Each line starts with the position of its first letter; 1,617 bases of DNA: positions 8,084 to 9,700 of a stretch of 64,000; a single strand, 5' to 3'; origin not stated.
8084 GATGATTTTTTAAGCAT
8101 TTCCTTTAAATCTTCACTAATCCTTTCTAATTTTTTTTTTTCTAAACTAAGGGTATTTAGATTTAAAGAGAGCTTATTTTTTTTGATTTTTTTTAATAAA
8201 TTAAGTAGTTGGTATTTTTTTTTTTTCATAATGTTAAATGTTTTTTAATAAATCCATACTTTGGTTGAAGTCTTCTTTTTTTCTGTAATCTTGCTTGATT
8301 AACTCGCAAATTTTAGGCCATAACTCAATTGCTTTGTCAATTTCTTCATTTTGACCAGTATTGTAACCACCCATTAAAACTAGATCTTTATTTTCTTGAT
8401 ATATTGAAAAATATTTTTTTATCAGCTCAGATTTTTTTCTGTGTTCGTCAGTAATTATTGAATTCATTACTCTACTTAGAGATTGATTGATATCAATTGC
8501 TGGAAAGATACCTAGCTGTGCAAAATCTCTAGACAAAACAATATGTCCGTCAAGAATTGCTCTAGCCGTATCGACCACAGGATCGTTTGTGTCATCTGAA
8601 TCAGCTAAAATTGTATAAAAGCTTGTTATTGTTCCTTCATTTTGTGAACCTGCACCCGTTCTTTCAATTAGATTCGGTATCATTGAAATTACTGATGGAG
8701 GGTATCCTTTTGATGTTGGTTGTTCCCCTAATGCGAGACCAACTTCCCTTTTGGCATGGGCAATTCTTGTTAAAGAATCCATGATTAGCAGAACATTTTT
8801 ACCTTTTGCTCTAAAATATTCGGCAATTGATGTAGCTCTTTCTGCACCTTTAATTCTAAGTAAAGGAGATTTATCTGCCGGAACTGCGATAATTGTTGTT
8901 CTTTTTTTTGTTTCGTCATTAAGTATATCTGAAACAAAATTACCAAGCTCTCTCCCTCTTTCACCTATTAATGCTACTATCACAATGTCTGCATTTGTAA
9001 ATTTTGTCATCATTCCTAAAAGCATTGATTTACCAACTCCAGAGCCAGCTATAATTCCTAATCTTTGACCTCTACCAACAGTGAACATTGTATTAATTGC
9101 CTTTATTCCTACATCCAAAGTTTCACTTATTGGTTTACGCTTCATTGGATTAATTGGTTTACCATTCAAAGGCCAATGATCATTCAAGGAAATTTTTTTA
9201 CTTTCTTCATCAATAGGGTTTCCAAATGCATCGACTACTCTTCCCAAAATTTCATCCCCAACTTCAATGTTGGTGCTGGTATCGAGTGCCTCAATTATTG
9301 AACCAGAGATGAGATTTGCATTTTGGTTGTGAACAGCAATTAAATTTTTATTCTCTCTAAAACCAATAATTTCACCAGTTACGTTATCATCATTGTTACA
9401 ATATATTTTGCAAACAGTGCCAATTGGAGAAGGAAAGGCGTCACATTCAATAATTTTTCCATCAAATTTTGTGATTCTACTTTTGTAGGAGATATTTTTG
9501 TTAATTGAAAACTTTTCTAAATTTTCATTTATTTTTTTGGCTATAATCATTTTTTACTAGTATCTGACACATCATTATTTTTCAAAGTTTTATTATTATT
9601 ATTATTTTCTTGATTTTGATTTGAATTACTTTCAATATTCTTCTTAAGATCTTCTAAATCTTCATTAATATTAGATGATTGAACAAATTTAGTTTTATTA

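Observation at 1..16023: Gamma-proteobacterial-style colinear fliE-to-flhB cluster embedded in an alphaproteobacterial-style, extremely streamlined genome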

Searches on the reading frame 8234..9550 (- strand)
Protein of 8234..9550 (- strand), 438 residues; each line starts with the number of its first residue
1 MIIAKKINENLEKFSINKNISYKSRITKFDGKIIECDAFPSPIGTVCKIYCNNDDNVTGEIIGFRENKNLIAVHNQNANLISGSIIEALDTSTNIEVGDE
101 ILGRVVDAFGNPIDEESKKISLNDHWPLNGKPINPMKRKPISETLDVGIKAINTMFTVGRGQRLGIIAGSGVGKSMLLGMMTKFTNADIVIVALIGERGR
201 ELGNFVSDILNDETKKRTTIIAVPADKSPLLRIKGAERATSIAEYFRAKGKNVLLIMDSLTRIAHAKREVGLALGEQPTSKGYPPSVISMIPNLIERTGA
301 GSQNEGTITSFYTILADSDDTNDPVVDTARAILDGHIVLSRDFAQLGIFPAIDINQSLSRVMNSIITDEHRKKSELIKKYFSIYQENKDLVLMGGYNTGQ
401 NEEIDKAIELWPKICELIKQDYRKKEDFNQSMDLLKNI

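Call 3: search_protein_families(library=pfam, proteins=[window:8234-9550:-])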
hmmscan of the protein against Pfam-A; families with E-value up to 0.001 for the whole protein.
window:8234-9550:- (438 aa): 3 families
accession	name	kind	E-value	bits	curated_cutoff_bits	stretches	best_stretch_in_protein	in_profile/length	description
PF00006.31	ATP-synt_ab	-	2.1e-78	263.2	29.5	1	148-359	1-213/213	ATP synthase alpha/beta family, nucleotide-binding domain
PF18269.6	T3SS_ATPase_C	-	3.4e-20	72.1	22.7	1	367-436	2-71/72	T3SS EscN ATPase C-terminal domain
PF00005.33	ABC_tran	-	0.00041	21.4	25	0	155-233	5-74/137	ABC transporter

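Call 10: find_encoding_contigs(protein=window:8234-9550:-, flank=2000, max_places=6)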
Protein window:8234-9550:- (438 aa): no gene with exactly this product is on record in the collection.

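Call 17: search_protein_families(library=ncbifam, proteins=[window:8234-9550:-], max_evalue=0.01)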
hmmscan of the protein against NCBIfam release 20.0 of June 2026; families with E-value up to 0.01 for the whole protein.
window:8234-9550:- (438 aa): 35 families (the best 25 are shown)
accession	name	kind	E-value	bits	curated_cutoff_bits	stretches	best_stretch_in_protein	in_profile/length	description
TIGR03496.1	FliI_clade1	equivalog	4.5e-167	556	619.1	1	25-437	2-413/414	flagellar protein export ATPase FliI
TIGR01026.1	fliI_yscN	subfamily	1.4e-156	521.6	379.5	1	7-438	8-438/440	FliI/YscN family ATPase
TIGR03497.1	FliI_clade2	equivalog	2.7e-148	494.4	629.8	1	25-437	2-411/413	flagellar protein export ATPase FliI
TIGR02546.1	III_secr_ATP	equivalog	2.2e-138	461.5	604.75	1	21-437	4-420/423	type III secretion system ATPase SctN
TIGR03498.1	FliI_clade3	equivalog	1.1e-136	455.8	587.45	1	42-437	19-416/418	flagellar protein export ATPase FliI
NF005535.1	PRK07196.1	equivalog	4.3e-128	428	715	1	22-437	19-432/434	flagellar protein export ATPase FliI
NF006290.1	PRK08472.1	equivalog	7e-126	420.5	644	1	5-438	4-432/433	flagellar protein export ATPase FliI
NF005295.0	PRK06820.1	equivalog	9.7e-120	400.5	690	1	16-437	23-437/440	EscN/YscN/HrcN family type III secretion system ATPase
NF005391.0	PRK06936.1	equivalog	6e-119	397.7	657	1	16-437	17-436/439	type III secretion system ATPase SctN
NF006575.0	PRK09099.1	subfamily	2.8e-112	375.7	706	1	11-438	14-440/443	type III secretion system ATPase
NF006012.0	PRK08149.1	equivalog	1.6e-106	356.8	594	1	20-437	7-428/431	type III secretion system ATPase SctN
NF005765.0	PRK07594.1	equivalog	6.9e-104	348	715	1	43-428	42-420/433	EscN/YscN/HrcN family type III secretion system ATPase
NF004578.0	PRK05922.1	equivalog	2.7e-84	283.5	604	1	12-435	7-427/434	type III secretion system ATPase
NF040574.1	T3SS_ATP_VscN2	exception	1.7e-60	205.1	750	1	42-426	25-405/420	type III secretion system ATPase VscN2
NF003235.0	PRK04196.1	subfamily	2.1e-57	194.9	349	1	26-434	9-430/462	V-type ATP synthase subunit B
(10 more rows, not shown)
